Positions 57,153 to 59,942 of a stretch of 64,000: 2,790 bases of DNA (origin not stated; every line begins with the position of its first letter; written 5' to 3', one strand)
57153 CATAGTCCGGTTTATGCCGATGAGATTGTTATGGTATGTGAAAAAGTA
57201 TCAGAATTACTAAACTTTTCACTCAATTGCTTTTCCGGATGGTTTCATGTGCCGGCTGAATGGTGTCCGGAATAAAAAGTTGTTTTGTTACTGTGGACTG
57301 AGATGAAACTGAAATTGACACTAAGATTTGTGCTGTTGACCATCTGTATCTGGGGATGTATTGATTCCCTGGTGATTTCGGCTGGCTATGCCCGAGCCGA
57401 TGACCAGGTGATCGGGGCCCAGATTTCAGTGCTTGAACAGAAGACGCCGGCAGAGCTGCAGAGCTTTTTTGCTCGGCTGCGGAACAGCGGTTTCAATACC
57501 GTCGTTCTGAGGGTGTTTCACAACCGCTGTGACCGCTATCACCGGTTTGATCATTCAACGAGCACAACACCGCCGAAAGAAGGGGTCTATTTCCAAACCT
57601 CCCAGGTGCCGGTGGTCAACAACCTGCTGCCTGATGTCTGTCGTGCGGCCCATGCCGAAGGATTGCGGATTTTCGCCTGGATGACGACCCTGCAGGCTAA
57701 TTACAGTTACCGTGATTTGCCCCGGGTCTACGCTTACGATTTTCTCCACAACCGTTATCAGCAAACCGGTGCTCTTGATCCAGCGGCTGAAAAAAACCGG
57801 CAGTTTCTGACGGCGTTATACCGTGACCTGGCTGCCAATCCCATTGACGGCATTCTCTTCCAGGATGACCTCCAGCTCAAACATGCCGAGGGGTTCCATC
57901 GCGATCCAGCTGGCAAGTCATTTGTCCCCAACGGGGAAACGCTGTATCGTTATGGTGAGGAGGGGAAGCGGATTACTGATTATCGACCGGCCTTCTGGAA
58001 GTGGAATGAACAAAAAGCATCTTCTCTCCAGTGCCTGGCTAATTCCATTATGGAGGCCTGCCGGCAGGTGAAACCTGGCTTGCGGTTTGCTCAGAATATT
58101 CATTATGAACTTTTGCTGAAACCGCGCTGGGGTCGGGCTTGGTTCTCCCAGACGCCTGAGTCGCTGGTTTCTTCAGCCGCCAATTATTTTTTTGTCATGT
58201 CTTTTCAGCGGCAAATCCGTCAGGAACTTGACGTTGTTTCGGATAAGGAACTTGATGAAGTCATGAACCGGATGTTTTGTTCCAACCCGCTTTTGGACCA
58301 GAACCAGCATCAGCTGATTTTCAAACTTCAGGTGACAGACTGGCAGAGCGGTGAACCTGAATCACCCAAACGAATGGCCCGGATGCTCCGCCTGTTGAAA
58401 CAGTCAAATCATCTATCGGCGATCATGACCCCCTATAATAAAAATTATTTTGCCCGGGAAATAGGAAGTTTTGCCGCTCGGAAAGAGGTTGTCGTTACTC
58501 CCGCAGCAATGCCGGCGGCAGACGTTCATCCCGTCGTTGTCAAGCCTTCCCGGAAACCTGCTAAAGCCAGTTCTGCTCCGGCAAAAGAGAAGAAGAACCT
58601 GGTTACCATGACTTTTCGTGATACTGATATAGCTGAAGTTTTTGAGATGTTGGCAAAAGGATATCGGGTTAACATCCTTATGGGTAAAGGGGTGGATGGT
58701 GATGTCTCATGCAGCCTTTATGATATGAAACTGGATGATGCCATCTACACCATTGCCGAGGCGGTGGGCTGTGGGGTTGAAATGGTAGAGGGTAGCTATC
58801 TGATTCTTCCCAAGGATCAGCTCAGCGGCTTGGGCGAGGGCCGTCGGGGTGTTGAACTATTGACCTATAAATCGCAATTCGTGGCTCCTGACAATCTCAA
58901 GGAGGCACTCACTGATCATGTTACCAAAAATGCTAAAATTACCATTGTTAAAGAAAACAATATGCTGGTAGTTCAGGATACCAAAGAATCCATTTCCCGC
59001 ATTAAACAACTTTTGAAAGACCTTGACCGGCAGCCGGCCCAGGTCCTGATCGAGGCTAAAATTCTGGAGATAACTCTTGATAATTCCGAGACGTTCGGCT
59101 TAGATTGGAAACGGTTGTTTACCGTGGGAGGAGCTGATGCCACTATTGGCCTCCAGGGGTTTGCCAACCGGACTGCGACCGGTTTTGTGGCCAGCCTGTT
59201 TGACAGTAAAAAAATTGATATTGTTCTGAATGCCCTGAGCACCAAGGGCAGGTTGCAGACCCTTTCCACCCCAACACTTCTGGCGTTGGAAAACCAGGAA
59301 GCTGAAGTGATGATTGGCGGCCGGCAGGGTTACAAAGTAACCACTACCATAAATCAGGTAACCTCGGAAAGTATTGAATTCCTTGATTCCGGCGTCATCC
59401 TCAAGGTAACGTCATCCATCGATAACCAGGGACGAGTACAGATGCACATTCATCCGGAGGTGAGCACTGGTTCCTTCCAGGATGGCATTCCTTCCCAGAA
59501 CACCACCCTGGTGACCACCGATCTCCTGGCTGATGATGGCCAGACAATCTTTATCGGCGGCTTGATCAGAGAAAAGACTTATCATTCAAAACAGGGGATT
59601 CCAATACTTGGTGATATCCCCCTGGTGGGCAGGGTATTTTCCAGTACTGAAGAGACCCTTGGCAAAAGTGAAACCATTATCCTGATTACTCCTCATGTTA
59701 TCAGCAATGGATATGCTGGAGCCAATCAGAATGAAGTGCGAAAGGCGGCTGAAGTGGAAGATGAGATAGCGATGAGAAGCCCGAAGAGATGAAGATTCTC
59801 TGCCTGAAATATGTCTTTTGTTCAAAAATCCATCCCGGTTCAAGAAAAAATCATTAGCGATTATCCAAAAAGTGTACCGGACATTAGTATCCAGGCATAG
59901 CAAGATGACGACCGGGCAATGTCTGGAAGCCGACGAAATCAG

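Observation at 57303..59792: Secretin fused to a PgaB-like GH153 glycoside hydrolase domain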

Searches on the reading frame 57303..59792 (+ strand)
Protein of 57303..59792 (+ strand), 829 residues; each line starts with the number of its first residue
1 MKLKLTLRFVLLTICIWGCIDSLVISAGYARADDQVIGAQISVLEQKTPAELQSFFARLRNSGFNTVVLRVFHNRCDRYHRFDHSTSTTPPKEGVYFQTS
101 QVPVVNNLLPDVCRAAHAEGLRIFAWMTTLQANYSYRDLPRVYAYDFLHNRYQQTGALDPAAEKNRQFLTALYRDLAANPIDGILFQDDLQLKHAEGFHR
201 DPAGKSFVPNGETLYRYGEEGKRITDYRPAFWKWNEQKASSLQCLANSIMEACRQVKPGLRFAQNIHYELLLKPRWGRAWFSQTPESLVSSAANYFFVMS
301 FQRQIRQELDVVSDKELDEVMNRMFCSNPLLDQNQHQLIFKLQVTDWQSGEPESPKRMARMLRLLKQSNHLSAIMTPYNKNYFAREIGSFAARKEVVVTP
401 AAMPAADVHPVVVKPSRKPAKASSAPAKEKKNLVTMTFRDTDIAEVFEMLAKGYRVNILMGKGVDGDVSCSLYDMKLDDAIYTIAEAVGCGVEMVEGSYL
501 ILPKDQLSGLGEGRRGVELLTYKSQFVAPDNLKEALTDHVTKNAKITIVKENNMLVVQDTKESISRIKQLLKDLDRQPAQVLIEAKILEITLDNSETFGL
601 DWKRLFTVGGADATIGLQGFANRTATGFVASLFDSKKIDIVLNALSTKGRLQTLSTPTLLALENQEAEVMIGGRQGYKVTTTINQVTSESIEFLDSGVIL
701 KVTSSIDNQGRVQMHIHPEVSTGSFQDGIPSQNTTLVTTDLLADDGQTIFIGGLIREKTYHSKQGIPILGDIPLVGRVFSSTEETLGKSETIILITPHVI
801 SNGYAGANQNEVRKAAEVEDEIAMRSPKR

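Call 3: search_protein_families(library=pfam, proteins=[window:57303-59792:+], max_evalue=1)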
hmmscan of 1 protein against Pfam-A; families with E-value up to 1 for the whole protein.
window:57303-59792:+ (829 aa): 5 families
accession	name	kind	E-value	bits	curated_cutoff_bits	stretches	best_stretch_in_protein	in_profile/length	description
PF00263.26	Secretin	-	2.5e-40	138.2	27.5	1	644-800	1-168/169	Bacterial type II and III secretion system protein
PF14883.12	GHL13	-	7.6e-22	78.2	27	1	50-367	17-315/324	Hypothetical glycosyl hydrolase family 13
PF03958.22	Secretin_N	-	2.4e-08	34.5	28.2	1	525-580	7-69/69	Bacterial type II/III secretion system short domain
PF21305.2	type_II_gspD_N0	-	0.057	13.7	27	1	437-482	2-47/71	GspD-like, N0 domain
PF16344.10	FecR_C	-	0.14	12.7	24.4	1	436-461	2-27/70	FecR, C-terminal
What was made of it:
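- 57399..58478 (+): GHL13-type (beta/alpha)8 glycosidase-like domain (aa 33-392). Pfam GHL13 E 7.6e-22 (call 3).
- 58599..58811 (+): N0 domain (aa 433-503). Weak Pfam N0 hit (call 3).
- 58851..59024 (+): N1 / Secretin_N domain (aa 517-574). Pfam PF03958 E 2.4e-8 (call 3).
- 59040..59702 (+): Secretin core (aa 580-800), followed by a C-terminal helix at aa 805-825. Pfam PF00263 E 2.5e-40 (call 3).
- On Secretin (PF00263; T2SS/T4P outer-membrane channel): PF00263 at aa 644-800, E 2.5e-40 (call 3). Pfam N0 is weak (call 3).
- On GH153 / PgaB C-terminal domain (dPNAG hydrolase): No PF01522 in the protein (call 3).
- On GHL10 (PF02638; DigH/Cwp19 peptidoglycan glycan-cleaving enzymes): The window domain gives no GHL10 hit at E of 1 or below (call 3).
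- Checked: Pfam (call 3) finds GHL13 PF14883 at aa 50-367 (E 7.6e-22, 78 bits against a cut-off of 27), Secretin_N at aa 525-580 (E 2.4e-8) and Secretin at aa 644-800 (E 2.5e-40).
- Pfam GHL13 (call 3). The window domain itself does not hit Pfam GHL10 at E of 1 or below (call 3).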

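Call 4: search_protein_families(library=ncbifam, proteins=[window:57303-59792:+], max_evalue=1)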
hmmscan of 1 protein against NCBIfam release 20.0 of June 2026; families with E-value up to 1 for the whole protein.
window:57303-59792:+ (829 aa): 11 families
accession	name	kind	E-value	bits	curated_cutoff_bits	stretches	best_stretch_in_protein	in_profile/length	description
TIGR02515.1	IV_pilus_PilQ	subfamily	3e-54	184.7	284.35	3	614-800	236-427/428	type IV pilus secretin PilQ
TIGR02517.1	type_II_gspD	equivalog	3.6e-53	180.9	351.35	2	540-802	297-592/600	type II secretion system secretin GspD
TIGR02519.1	pilus_MshL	equivalog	1.5e-41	142.4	250.2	1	549-800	4-290/290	pilus (MSHA type) biogenesis protein MshL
TIGR02516.1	type_III_yscC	equivalog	2e-38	132.1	238.45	1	536-801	191-462/463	type III secretion system outer membrane ring subunit SctC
NF010083.0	PRK13568.1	equivalog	2.3e-34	118.9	554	1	421-801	15-418/419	DNA uptake porin HofQ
NF011873.0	PRK15346.1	equivalog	1.3e-28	99.9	524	1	544-799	236-493/499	EscC/YscC/HrcC family type III secretion system outer membrane ring protein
NF007851.2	PRK10560.1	exception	1.7e-27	96.3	598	1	426-801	17-410/412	DNA uptake porin HofQ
TIGR03938.2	deacetyl_PgaB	equivalog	2e-25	89.2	321.9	1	48-369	291-593/621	poly-beta-1,6-N-acetyl-D-glucosamine N-deacetylase PgaB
NF042912.1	Amuc_1098_fam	equivalog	6.5e-23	80.7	750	2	733-801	729-797/805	Amuc_1098 family type IV pilus outer membrane protein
TIGR02520.1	pilus_B_mal_scr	equivalog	4.1e-10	38.8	287.65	1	527-692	219-397/513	PilN family type IVB pilus formation outer membrane protein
NF011586.0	PRK15010.1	equivalog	0.11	12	440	1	159-212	158-205/260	lysine/arginine/ornithine ABC transporter substrate-binding protein ArgT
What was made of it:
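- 57303..59792 (+): Fusion gene, 829 aa: signal peptide, GHL13, linker, N0, N1, secretin. Pfam and NCBIfam domains (calls 3, 4).
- Checked: NCBIfam matches only the C-terminal half of PgaB (profile positions 291-593; call 4).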

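Call 9: find_homologous_proteins(query=window:57303-59792:+, max_evalue=0.00001)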
Query window:57303-59792:+ (829 aa): 87 proteins with E <= 0.00001 among 6888 candidates.
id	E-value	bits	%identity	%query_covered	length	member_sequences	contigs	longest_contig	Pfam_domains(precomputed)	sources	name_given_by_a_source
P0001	0.0e+0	1713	91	100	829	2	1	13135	PF14883.13,PF03958.23,PF00263.27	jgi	jgi:type II secretory pathway component GspD/PulD (secretin)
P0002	0.0e+0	1432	77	100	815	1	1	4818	PF14883.13,PF03958.23,PF00263.27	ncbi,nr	ncbi:MAG: hypothetical protein GWP07_03595 [Xanthomonadaceae bacterium]|nr:hypothetical protein [Xan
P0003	5.9e-135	469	53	46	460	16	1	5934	PF14883.13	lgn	-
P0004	4.2e-134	466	55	45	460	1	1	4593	PF14883.13,PF02638.22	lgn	-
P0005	1.2e-132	462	52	46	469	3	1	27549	PF14883.13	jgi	-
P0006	6.7e-132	459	53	45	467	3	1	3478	PF14883.13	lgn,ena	-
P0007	8.0e-132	459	51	47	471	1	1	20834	PF14883.13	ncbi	-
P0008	9.7e-132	459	53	45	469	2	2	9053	PF14883.13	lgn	-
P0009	2.0e-129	451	52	47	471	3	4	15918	PF14883.13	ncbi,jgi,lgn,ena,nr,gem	ncbi:MAG: hypothetical protein DRH04_05825 [Deltaproteobacteria bacterium]|nr:MAG: hypothetical prot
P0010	2.7e-128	447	50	48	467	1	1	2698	PF14883.13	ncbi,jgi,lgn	-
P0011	4.8e-128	446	54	44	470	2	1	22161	PF14883.13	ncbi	-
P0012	3.4e-127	444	53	43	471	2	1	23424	PF14883.13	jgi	-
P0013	1.1e-126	442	53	44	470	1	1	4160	PF14883.13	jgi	-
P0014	4.2e-120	420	52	47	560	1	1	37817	PF14883.13,PF02638.22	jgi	-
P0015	8.9e-60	221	34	42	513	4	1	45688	PF14883.13,PF02638.22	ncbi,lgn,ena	-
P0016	2.9e-59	219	35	42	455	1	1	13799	PF14871.13,PF14883.13,PF02638.22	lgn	-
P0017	1.2e-57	213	37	42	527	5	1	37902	PF14883.13,PF02638.22,PF13428.13,PF07719.24,PF13174.13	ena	-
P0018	3.4e-57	212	34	42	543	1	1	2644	PF14883.13,PF02638.22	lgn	-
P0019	7.8e-57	211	35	44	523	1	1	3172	PF14883.13,PF13432.13,PF13428.13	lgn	-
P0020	8.5e-57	211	35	42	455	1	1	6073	PF14883.13,PF02638.22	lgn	-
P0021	4.3e-56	208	35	41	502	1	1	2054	PF13525.13,PF14883.13,PF02638.22,PF13428.13,PF13174.13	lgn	-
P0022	6.1e-56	208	35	42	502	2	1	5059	PF13525.13,PF14883.13,PF02638.22,PF13432.13,PF13428.13,PF07719.24,PF13174.13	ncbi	-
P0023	8.1e-56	207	34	42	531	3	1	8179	PF14559.13,PF13525.13,PF14883.13,PF13424.13,PF13432.13,PF13428.13,PF13181.13,PF07719.24,PF13174.13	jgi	jgi:biofilm PGA synthesis lipoprotein PgaB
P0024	2.2e-55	206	35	42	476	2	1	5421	PF14883.13,PF02638.22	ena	-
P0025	2.7e-55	206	35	42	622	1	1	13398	PF13525.13,PF14883.13,PF02638.22,PF13428.13,PF07719.24,PF13174.13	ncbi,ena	-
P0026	1.8e-54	203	34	43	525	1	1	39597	PF14559.13,PF13525.13,PF14883.13,PF02638.22,PF13432.13,PF13428.13,PF07719.24,PF13174.13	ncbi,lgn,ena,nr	ncbi:MAG TPA: tetratricopeptide repeat protein [Deltaproteobacteria bacterium]|nr:tetratricopeptide 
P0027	3.1e-54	202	35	42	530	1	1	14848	PF14883.13,PF02638.22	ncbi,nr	ncbi:MAG: hypothetical protein HY890_04845 [Deltaproteobacteria bacterium]|nr:hypothetical protein [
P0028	3.6e-54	202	34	42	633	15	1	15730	PF13525.13,PF14883.13,PF02638.22,PF13424.13,PF13432.13,PF13428.13,PF07719.24,PF13174.13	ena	-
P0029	3.9e-54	202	35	42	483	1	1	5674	PF14883.13,PF02638.22,PF13432.13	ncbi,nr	ncbi:MAG: hypothetical protein HY883_06455 [Deltaproteobacteria bacterium]|nr:hypothetical protein [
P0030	7.1e-54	201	33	43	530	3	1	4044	PF14559.13,PF13525.13,PF14883.13,PF02638.22,PF13424.13,PF13432.13,PF13428.13,PF07719.24,PF13174.13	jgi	jgi:biofilm PGA synthesis lipoprotein PgaB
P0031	9.9e-54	201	35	41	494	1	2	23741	PF14883.13,PF02638.22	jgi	-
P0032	1.2e-53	200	34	42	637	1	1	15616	PF13525.13,PF14883.13,PF02638.22,PF13432.13,PF13428.13,PF07719.24,PF13174.13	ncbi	-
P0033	4.1e-53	199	34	41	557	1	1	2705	PF14883.13,PF02638.22,PF13428.13,PF13174.13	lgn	-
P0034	4.3e-53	198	34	42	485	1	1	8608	PF13525.13,PF14883.13,PF02638.22,PF13432.13,PF13174.13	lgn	-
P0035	6.1e-53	198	34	42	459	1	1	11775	PF14883.13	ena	-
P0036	6.4e-53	198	36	41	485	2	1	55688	PF14883.13,PF02638.22,PF13432.13,PF07719.24,PF13174.13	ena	-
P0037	6.8e-53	198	34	42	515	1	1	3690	PF13525.13,PF14883.13,PF02638.22,PF13432.13,PF13428.13,PF13174.13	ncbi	-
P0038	1.2e-52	197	35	42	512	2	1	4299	PF14883.13,PF02638.22,PF13428.13,PF07719.24,PF13174.13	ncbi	-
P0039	2.2e-52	196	34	42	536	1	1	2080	PF13525.13,PF14883.13,PF02638.22,PF13428.13,PF13174.13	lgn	-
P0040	4.2e-52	195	34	42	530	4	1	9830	PF14559.13,PF13525.13,PF14883.13,PF13424.13,PF13432.13,PF13428.13,PF07719.24,PF13174.13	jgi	jgi:biofilm PGA synthesis lipoprotein PgaB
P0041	5.4e-52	195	35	42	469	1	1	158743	PF14883.13,PF02638.22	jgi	jgi:biofilm PGA synthesis lipoprotein PgaB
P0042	6.6e-52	195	34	42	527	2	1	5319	PF14883.13,PF02638.22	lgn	-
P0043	5.0e-51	192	32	42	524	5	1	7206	PF13525.13,PF14883.13,PF02638.22,PF13174.13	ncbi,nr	ncbi:MAG TPA: hypothetical protein DD641_09435 [Deltaproteobacteria bacterium]|nr:hypothetical prote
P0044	1.1e-50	190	33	42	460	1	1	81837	PF14883.13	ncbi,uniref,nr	ncbi:MAG: hypothetical protein JW984_04360 [Deltaproteobacteria bacterium]|uniref:Poly-beta-1,6-N-ac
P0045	1.3e-48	184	33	44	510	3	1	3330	PF14559.13,PF14883.13,PF00515.35,PF13432.13,PF07719.24,PF13174.13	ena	-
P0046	2.5e-48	183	33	44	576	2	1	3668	PF14883.13,PF02638.22,PF13428.13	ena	-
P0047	8.2e-48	181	33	44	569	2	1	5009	PF14883.13,PF02638.22,PF13432.13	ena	-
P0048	1.1e-47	181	31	43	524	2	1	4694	PF13525.13,PF14883.13,PF02638.22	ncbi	-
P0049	1.2e-47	181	33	43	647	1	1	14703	PF13525.13,PF14883.13,PF13424.13,PF13432.13,PF13428.13,PF07719.24,PF13174.13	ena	-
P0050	1.4e-47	180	32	42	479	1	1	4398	PF14883.13,PF13428.13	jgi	jgi:biofilm PGA synthesis lipoprotein PgaB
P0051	4.2e-47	179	32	36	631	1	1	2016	PF24125.2,PF14883.13,PF02638.22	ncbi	-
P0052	3.3e-46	176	35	38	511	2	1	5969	PF14883.13,PF02638.22,PF13174.13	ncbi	-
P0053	3.4e-45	172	34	41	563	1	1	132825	PF13525.13,PF14883.13,PF00515.35,PF12895.14,PF13424.13,PF07719.24,PF13174.13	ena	-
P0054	5.4e-43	165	34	39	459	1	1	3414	PF14883.13,PF02638.22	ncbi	-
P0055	1.5e-42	164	35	38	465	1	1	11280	PF14883.13,PF02638.22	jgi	jgi:biofilm PGA synthesis lipoprotein PgaB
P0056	2.9e-42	163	33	41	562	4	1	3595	PF13525.13,PF14883.13,PF00515.35,PF07719.24,PF13174.13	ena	-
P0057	5.6e-42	162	34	38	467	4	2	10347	PF14883.13,PF02638.22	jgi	jgi:biofilm PGA synthesis lipoprotein PgaB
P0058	9.8e-42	161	33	38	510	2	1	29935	PF14883.13,PF02638.22,PF07719.24,PF13174.13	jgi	jgi:tetratricopeptide (TPR) repeat protein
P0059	1.5e-41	160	33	41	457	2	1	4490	PF14883.13,PF02638.22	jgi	-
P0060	3.8e-41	159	34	38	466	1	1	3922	PF14883.13,PF02638.22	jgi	-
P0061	4.3e-40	155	31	42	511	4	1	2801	PF13525.13,PF14883.13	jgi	-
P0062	2.9e-20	90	24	50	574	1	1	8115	PF07655.19,PF00263.27,PF07660.20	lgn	-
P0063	5.6e-19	86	27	31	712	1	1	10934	PF21305.3,PF03958.23,PF00263.27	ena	-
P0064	6.4e-19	85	27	31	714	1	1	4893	PF21305.3,PF03958.23,PF00263.27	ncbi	-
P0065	8.7e-19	85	27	31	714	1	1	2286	PF21305.3,PF03958.23,PF00263.27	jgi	jgi:general secretion pathway protein D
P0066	1.8e-17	81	24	47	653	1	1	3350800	PF03958.23,PF11741.14,PF00263.27,PF07660.20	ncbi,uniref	ncbi:type IV pilus secretin PilQ family protein [Gallaecimonas sp. GXIMD4217]|uniref:type IV pilus s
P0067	1.9e-17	81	29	41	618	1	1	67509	PF01522.27,PF14883.13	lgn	-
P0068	7.8e-17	79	26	44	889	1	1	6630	PF13414.13,PF00963.25,PF03958.23,PF00263.27,PF07660.20,PF07719.24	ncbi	ncbi:MAG TPA: cohesin domain-containing protein [Geobacteraceae bacterium]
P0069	8.9e-13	65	25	32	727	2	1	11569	PF21305.3,PF03958.23,PF00263.27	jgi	jgi:type II secretion system protein D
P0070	7.0e-12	62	27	39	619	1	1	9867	PF01522.27,PF14883.13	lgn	-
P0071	9.6e-12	62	25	33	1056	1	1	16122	PF03958.23,PF00263.27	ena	-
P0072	2.3e-11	60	21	43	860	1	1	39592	PF14559.13,PF00963.25,PF03958.23,PF00263.27,PF13428.13,PF07719.24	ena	-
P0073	3.5e-11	60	21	43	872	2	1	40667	PF14559.13,PF00963.25,PF03958.23,PF00263.27,PF13428.13,PF07719.24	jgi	jgi:general secretion pathway protein D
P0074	8.7e-11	59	23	45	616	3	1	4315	PF01522.27,PF14883.13,PF02638.22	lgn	-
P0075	1.6e-10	58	22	32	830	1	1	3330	PF14559.13,PF00963.25,PF03958.23,PF00263.27,PF13428.13,PF07719.24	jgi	jgi:general secretion pathway protein D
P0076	2.0e-10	57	22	32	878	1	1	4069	PF14559.13,PF00963.25,PF03958.23,PF00263.27,PF13428.13,PF07719.24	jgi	jgi:general secretion pathway protein D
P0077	2.7e-10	57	27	30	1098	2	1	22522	PF00263.27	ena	-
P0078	3.1e-9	53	26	30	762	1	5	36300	PF13414.13,PF00963.25,PF00515.35,PF03958.23,PF00263.27,PF07719.24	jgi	jgi:general secretion pathway protein D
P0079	3.1e-9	53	26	30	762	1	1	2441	PF13414.13,PF00963.25,PF00515.35,PF03958.23,PF00263.27,PF07719.24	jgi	jgi:general secretion pathway protein D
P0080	3.1e-9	53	26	30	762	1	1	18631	PF13414.13,PF00963.25,PF00515.35,PF03958.23,PF00263.27,PF07719.24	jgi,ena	-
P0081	3.1e-9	53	26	30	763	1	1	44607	PF13414.13,PF00963.25,PF00515.35,PF03958.23,PF00263.27,PF07719.24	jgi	-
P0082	3.1e-9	53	26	30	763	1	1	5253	PF13414.13,PF00963.25,PF00515.35,PF03958.23,PF00263.27,PF07719.24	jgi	jgi:general secretion pathway protein D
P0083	7.4e-9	52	22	32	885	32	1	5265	PF14559.13,PF00963.25,PF03958.23,PF00263.27,PF13428.13,PF07719.24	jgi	-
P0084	4.4e-7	46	42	8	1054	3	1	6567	PF00263.27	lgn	-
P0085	6.1e-7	46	21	32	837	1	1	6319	PF00963.25,PF03958.23,PF00263.27,PF13428.13,PF07719.24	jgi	jgi:general secretion pathway protein D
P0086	7.4e-7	46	21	32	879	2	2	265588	PF00963.25,PF03958.23,PF00263.27,PF13428.13,PF07719.24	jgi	jgi:general secretion pathway protein D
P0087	1.3e-6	45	42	8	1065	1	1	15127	PF00263.27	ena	-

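Call 11: find_encoding_contigs(protein=P0001, flank=10000, max_places=3)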
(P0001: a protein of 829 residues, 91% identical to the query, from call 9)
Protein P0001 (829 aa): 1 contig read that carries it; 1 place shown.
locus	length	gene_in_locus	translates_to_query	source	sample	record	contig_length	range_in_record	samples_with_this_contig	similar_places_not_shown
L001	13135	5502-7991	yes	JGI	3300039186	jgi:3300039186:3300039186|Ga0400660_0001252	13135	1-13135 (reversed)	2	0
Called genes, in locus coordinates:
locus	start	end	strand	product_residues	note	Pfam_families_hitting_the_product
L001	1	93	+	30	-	?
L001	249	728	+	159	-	PF07963:N_methyl (weak), PF12019:GspH (weak)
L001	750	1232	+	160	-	-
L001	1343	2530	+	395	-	PF00990:GGDEF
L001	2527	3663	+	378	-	PF11104:PilM_2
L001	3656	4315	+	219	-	PF05137:PilN (weak)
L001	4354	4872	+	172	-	PF04350:PilO (weak)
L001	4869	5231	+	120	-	-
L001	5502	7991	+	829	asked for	PF14883:GHL13, PF03958:Secretin_N (weak), PF00263:Secretin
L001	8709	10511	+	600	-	PF12161:HsdM_N, PF02384:N6_Mtase, PF07669:Eco57I (faint)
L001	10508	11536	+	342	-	PF13310:Virulence_RhuM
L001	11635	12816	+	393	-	PF01420:Methylase_S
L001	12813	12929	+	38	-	-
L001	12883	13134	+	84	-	?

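Call 12: find_encoding_contigs(protein=P0002, flank=10000, max_places=3)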
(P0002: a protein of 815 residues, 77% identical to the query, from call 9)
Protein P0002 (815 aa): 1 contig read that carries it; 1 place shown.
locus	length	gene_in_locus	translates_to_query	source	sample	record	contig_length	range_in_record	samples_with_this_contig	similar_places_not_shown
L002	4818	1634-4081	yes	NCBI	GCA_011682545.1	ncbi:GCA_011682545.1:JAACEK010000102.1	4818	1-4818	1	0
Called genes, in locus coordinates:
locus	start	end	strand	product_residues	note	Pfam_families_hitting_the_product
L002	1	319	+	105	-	PF05137:PilN (weak)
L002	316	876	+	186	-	PF04350:PilO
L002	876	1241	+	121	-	-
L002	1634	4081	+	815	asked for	PF14883:GHL13, PF03958:Secretin_N (weak), PF00263:Secretin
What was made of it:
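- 57303..59792 (+): Orthologues P0001 (91%) and P0002 (77%) (calls 9, 11, 12).
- Checked: The ATG at 57303 matches the start called in both orthologues (calls 11, 12). The fusion is conserved at 91% and 77% identity in two other assemblies with the same neighbours (calls 11, 12).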

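Call 13: find_encoding_contigs(protein=P0005, flank=10000, max_places=2)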
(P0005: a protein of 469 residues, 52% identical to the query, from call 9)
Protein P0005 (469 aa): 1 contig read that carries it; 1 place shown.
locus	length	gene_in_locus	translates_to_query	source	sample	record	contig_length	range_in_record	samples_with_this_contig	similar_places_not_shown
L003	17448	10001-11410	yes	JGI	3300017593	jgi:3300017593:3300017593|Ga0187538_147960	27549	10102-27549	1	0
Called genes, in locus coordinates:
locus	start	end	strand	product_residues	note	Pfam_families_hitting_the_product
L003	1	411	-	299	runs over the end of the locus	PF00348:polyprenyl_synt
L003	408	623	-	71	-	PF02609:Exonuc_VII_S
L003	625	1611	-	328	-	PF01551:Peptidase_M23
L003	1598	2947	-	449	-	PF13742:tRNA_anti_2, PF01336:tRNA_anti-codon, PF02601:Exonuc_VII_L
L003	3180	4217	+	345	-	PF00022:Actin, PF06723:MreB_Mbl, PF11104:PilM_2 (faint), PF00012:HSP70, PF14450:FtsA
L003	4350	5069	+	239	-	PF04085:MreC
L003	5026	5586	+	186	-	PF04093:MreD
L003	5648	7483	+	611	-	PF03717:PBP_dimer, PF00905:Transpeptidase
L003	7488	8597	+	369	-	PF01098:FTSW_RODA_SPOVE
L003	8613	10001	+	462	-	PF18073:Zn_ribbon_LapB, PF13481:AAA_25, PF06745:ATPase, PF13401:AAA_22 (weak), PF13541:ChlI (faint)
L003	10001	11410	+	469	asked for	PF14883:GHL13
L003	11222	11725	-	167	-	PF01467:CTP_transf_like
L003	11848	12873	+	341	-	PF00072:Response_reg, PF13487:HD_5, PF01966:HD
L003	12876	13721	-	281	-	PF02525:Flavodoxin_2 (weak), PF03358:FMN_red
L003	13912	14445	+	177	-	PF01661:Macro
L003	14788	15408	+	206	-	PF09335:VTT_dom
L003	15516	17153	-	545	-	PF01293:PEPCK_ATP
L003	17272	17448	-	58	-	?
